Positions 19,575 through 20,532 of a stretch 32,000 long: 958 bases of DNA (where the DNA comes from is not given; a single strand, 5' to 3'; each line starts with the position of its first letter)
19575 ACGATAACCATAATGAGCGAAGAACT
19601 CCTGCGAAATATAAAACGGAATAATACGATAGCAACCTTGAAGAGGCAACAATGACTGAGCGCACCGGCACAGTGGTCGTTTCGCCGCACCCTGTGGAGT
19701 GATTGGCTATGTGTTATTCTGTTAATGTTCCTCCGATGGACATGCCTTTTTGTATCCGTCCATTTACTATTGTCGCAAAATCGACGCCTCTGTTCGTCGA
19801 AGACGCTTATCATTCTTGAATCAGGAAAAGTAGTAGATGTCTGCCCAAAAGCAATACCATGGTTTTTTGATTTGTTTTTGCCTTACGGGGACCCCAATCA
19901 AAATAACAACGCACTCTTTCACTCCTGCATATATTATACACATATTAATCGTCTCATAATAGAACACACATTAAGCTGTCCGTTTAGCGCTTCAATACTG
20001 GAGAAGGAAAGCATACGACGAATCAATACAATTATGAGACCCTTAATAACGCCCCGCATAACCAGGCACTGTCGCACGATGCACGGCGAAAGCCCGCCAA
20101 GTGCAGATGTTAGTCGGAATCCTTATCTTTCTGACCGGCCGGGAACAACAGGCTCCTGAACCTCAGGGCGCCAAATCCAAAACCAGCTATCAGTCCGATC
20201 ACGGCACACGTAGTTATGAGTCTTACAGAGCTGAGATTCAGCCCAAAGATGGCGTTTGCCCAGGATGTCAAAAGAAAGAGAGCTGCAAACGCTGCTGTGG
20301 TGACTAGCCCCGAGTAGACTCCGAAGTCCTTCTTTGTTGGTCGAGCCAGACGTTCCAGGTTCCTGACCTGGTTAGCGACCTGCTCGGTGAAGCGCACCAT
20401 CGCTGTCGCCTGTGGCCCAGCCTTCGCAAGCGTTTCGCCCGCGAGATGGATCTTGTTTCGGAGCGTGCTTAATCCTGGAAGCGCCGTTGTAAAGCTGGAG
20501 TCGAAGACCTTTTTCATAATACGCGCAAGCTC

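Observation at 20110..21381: Unrecognisable 423-aa helical protein with a C-terminal membrane hairpin, co-transferred with catalase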

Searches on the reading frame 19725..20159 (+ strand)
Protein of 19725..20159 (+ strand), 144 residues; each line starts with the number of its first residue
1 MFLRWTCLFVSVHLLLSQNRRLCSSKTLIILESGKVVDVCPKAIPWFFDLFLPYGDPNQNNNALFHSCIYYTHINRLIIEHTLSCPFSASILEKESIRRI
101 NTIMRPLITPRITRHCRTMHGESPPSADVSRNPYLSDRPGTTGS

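Call 91: search_protein_families(library=pfam, proteins=[window:19725-20159:+], max_evalue=0.01)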
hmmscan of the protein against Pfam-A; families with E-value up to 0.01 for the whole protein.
window:19725-20159:+ (144 aa): 0 families

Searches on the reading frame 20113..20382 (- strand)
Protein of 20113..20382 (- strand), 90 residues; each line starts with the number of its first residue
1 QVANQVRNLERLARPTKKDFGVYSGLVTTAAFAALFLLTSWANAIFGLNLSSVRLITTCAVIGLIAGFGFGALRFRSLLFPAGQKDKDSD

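Call 85: find_homologous_proteins(query=A4, max_evalue=0.001)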
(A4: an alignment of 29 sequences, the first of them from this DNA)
Query A4 (29 sequences) (90 aa, profile of the alignment): 5 proteins with E <= 0.001 among 1799 candidates.
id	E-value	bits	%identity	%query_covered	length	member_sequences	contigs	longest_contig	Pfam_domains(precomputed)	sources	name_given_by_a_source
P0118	1.9e-26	109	43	94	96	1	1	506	-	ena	-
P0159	2.1e-26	109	52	83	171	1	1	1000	-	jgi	jgi:hypothetical protein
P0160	2.3e-13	68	32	73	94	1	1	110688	-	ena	-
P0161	2.5e-13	67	36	84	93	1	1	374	-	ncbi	-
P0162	7.3e-6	43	38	86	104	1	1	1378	-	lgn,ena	-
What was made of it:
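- Tried and rejected: A tail-only profile search returned only fragments (call 85).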

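Call 86: find_encoding_contigs(protein=P0160, flank=6000, max_places=3)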
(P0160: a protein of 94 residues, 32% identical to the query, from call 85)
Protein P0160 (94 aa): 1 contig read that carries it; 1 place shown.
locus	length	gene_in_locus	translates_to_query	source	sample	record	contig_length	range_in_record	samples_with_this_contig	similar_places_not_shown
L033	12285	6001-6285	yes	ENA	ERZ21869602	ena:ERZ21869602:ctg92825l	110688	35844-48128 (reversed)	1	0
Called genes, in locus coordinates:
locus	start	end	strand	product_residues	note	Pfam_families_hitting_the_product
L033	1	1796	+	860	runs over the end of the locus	PF02861:Clp_N, PF23569:NBD_SMAX1, PF00004:AAA, PF17871:AAA_lid_9, PF00004:AAA, PF07724:AAA_2, PF07728:AAA_5, PF10431:ClpB_D2-small, +10 more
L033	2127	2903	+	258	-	PF13482:RNase_H_2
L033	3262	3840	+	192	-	-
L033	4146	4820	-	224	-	PF00072:Response_reg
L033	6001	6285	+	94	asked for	-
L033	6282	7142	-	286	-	PF00072:Response_reg, PF00196:GerE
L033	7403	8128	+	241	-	PF00149:Metallophos, PF12850:Metallophos_2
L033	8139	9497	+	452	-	PF00069:Pkinase, PF07714:PK_Tyr_Ser-Thr, PF07603:Lcl_C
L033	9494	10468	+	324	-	PF08240:ADH_N, PF16912:Glu_dehyd_C, PF00107:ADH_zinc_N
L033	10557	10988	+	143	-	-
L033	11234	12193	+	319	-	PF03706:LPG_synthase_TM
